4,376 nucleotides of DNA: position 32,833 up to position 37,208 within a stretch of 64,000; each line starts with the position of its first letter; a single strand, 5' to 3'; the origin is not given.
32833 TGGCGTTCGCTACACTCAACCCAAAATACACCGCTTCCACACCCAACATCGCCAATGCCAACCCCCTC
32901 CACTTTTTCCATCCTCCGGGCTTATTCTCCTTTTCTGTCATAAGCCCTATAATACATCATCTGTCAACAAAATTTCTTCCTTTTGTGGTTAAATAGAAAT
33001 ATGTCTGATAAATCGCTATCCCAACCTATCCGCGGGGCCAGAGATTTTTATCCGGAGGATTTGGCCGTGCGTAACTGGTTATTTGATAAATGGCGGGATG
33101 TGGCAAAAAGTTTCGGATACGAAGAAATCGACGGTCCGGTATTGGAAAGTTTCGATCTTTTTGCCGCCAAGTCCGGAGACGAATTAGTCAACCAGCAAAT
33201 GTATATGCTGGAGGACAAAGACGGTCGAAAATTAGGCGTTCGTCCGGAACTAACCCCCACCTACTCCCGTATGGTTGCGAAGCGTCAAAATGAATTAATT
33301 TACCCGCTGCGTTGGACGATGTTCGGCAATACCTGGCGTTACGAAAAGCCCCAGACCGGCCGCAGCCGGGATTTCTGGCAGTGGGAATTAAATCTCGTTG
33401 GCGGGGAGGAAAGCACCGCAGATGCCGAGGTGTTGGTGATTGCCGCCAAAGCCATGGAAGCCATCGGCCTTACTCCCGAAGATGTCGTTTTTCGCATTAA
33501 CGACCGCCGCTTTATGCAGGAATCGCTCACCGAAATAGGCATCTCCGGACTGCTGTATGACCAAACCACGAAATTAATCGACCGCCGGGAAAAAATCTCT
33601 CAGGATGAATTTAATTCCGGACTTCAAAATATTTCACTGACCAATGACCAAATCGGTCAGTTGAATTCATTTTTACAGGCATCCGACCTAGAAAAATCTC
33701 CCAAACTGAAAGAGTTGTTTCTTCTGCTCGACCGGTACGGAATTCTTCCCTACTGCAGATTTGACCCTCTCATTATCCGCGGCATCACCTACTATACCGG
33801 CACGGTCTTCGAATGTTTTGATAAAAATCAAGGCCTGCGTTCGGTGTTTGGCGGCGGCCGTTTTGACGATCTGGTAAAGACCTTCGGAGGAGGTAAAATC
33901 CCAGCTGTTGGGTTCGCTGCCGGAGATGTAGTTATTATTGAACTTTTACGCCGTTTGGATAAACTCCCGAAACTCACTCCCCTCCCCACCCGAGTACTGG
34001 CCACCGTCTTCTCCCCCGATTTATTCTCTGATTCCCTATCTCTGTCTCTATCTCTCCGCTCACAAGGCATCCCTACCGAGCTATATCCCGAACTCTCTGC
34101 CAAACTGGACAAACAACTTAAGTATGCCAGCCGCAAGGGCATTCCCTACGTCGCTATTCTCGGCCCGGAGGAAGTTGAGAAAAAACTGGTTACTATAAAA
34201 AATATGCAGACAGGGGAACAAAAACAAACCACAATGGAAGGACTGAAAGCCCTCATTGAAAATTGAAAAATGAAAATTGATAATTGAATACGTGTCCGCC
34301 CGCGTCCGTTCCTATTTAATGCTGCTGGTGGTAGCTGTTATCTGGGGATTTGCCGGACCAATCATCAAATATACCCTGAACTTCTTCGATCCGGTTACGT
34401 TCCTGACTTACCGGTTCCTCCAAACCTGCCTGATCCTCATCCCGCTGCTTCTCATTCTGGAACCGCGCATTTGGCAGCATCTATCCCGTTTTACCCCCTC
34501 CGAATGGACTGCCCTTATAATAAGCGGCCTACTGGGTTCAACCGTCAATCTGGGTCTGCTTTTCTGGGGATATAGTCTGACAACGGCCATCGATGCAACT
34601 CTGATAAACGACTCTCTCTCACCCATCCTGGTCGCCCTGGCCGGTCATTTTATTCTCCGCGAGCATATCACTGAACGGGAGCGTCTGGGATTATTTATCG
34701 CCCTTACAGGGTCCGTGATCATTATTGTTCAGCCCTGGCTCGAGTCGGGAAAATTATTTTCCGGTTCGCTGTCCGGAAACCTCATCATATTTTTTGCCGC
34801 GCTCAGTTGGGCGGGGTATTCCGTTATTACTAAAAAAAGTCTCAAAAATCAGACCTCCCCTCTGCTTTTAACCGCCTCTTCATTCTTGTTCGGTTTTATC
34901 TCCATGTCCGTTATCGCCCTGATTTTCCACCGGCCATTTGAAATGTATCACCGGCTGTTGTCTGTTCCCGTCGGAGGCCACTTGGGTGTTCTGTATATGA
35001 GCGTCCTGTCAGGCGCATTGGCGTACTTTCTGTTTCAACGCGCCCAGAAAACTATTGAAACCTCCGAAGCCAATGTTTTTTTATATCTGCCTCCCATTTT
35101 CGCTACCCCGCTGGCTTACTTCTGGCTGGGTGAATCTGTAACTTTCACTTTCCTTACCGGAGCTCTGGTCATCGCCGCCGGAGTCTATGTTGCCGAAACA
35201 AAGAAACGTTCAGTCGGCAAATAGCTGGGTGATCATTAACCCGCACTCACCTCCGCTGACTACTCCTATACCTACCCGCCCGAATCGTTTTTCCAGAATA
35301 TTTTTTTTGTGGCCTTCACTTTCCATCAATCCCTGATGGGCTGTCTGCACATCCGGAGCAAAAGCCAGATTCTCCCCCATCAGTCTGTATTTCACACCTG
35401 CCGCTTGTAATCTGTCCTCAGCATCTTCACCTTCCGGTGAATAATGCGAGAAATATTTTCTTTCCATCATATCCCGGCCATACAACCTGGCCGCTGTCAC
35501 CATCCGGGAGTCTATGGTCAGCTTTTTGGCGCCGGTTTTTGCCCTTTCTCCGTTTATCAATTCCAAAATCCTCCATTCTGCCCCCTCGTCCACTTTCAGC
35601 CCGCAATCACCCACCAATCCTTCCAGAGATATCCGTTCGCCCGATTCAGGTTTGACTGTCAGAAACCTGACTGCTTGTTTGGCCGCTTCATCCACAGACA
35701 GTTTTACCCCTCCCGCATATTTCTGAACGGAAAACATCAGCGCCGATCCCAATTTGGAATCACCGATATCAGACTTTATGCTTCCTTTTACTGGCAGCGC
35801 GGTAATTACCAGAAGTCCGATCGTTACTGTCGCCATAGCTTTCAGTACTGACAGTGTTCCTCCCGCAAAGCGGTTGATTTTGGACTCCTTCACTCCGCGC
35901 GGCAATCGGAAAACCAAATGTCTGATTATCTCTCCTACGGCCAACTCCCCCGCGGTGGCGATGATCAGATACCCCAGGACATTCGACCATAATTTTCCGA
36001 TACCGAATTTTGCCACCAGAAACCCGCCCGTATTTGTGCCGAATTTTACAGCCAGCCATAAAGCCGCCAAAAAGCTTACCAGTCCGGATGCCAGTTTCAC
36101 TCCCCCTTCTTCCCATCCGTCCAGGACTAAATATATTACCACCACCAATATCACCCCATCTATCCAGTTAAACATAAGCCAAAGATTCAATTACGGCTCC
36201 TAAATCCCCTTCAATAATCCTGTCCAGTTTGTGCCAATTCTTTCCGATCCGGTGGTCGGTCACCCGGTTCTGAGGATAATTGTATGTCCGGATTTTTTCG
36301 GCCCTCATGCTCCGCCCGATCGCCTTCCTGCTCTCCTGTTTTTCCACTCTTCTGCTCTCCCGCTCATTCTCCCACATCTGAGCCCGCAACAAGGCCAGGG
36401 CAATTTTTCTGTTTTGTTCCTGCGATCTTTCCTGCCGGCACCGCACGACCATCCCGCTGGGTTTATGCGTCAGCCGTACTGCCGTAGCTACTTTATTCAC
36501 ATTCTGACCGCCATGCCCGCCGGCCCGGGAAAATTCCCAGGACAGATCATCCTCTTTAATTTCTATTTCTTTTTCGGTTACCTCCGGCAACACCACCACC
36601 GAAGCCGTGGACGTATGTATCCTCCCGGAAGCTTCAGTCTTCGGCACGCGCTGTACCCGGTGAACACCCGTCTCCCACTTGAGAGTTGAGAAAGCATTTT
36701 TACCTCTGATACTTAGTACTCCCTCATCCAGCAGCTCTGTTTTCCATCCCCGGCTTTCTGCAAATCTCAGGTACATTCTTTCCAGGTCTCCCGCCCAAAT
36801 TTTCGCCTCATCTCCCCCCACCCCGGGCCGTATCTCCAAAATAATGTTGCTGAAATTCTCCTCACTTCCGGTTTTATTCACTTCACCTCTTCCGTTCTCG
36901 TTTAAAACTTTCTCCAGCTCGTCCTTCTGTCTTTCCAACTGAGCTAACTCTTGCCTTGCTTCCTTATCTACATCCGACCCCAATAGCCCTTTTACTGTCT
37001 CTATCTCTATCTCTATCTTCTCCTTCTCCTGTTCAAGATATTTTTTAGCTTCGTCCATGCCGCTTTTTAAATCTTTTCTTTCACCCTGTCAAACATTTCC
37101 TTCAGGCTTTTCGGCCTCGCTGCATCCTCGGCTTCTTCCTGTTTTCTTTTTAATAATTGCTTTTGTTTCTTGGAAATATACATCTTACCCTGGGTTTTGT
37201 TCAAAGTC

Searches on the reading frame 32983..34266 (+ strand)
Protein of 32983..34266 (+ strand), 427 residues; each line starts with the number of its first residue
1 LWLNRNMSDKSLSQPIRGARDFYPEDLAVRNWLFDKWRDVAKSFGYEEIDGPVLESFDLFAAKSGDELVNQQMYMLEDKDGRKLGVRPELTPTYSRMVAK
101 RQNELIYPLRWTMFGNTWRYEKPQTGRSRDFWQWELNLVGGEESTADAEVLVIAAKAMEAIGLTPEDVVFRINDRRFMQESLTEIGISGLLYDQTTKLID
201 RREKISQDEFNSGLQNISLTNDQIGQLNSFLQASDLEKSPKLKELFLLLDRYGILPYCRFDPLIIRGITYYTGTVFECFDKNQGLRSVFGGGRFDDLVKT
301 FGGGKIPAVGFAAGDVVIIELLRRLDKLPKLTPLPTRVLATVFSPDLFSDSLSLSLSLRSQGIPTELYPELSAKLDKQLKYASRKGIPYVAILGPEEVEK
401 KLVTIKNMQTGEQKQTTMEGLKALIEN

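Call 41: search_protein_families(library=pfam, proteins=[window:32983-34266:+], max_evalue=0.001)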
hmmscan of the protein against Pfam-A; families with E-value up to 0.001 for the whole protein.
window:32983-34266:+ (427 aa): 3 families
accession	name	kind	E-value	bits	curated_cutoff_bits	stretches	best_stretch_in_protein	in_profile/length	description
PF13393.11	tRNA-synt_His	-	6.5e-43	147.6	25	1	18-313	1-303/308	Histidyl-tRNA synthetase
PF03129.25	HGTP_anticodon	-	4.8e-13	49.5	21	1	351-426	18-92/94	Anticodon binding domain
PF00587.30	tRNA-synt_2b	-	1.1e-06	29.2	29.3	1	74-176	1-108/179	tRNA synthetase class II core domain (G, H, P, S and T)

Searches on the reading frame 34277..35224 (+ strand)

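Call 41: search_protein_families(library=pfam, proteins=[window:34277-35224:+], max_evalue=0.001)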
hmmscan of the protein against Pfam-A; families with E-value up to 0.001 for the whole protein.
window:34277-35224:+ (315 aa): 1 family
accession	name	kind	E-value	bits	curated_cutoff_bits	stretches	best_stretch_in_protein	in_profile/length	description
PF00892.27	EamA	-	1.5e-45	155.3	28.2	2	12-150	3-134/135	EamA-like transporter family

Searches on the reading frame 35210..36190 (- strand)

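Call 41: search_protein_families(library=pfam, proteins=[window:35210-36190:-], max_evalue=0.001)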
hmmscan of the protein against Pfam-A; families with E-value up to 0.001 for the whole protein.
window:35210-36190:- (326 aa): 2 families
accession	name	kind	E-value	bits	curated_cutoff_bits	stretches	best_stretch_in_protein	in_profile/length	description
PF00188.32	CAP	-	3.7e-14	54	21.1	1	209-317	1-109/117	Cysteine-rich secretory protein family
PF02674.22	Colicin_V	-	1.5e-13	51.4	29.3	1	10-147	1-135/144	Colicin V production protein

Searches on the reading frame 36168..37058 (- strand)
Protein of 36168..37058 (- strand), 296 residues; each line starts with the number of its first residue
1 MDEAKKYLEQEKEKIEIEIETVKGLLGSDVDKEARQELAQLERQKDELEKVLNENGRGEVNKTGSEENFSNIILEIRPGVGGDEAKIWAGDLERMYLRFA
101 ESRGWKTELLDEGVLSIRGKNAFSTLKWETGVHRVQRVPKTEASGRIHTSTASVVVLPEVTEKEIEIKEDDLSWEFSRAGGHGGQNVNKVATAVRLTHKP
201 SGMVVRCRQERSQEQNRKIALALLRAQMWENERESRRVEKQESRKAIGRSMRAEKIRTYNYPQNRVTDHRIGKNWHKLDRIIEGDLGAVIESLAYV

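Call 41: search_protein_families(library=pfam, proteins=[window:36168-37058:-], max_evalue=0.001)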
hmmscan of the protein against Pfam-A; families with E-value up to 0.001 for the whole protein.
window:36168-37058:- (296 aa): 2 families
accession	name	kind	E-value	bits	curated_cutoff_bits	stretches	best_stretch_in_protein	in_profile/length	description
PF03462.23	PCRF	-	4.4e-38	131.5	24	1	12-154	44-194/194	PCRF domain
PF00472.26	RF-1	-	4.4e-36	123.8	35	1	162-270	2-116/116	RF-1 domain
